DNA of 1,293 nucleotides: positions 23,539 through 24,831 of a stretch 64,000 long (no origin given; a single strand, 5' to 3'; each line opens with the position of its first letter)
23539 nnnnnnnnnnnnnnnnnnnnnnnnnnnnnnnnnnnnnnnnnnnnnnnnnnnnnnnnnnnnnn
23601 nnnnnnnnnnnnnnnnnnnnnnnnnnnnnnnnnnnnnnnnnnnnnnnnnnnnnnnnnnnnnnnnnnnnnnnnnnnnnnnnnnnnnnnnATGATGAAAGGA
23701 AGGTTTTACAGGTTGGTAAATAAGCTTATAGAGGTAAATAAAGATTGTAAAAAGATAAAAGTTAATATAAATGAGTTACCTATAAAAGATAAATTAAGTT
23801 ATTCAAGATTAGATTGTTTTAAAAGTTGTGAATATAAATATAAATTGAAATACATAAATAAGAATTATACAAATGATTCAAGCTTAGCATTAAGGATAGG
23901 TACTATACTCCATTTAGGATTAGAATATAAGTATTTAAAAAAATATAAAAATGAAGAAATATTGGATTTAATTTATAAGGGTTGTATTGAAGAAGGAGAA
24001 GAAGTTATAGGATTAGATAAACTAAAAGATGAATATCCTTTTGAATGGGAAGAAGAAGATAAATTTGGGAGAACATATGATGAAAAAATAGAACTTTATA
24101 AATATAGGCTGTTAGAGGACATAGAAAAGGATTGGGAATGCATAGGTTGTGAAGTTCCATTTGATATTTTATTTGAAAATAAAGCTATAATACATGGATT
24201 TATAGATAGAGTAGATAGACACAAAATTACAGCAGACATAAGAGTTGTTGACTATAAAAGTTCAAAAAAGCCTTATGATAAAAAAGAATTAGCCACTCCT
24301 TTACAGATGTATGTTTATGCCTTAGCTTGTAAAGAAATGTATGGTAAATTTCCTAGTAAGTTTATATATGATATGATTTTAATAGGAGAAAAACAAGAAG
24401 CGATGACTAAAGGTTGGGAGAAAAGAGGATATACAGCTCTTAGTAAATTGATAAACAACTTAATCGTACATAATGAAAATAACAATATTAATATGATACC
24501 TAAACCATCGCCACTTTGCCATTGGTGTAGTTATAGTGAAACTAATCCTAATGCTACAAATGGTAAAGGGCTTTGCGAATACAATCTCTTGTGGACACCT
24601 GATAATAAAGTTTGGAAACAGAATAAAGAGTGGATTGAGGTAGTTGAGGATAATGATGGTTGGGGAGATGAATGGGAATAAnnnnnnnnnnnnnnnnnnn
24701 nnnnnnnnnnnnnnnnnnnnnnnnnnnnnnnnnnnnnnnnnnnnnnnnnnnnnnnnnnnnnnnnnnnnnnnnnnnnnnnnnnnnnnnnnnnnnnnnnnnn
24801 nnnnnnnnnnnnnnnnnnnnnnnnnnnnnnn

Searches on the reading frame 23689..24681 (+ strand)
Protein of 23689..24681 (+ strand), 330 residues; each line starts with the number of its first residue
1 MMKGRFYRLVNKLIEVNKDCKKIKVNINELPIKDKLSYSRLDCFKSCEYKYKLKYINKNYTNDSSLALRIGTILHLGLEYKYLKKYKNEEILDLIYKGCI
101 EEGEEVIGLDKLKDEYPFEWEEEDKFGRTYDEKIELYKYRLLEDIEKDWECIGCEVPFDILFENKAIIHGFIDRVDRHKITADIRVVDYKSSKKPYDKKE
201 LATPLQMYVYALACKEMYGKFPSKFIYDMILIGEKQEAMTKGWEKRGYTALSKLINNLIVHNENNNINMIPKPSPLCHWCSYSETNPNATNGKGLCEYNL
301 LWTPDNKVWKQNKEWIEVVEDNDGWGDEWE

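Call 99: search_protein_families(library=pfam, proteins=[window:23689-24681:+], max_evalue=0.01)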
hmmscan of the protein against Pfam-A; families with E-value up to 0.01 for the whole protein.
window:23689-24681:+ (330 aa): 1 family
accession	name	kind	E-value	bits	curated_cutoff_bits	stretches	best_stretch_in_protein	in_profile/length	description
PF12705.13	PDDEXK_1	-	2.2e-25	90.5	22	1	35-284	1-244/247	PD-(D/E)XK nuclease superfamily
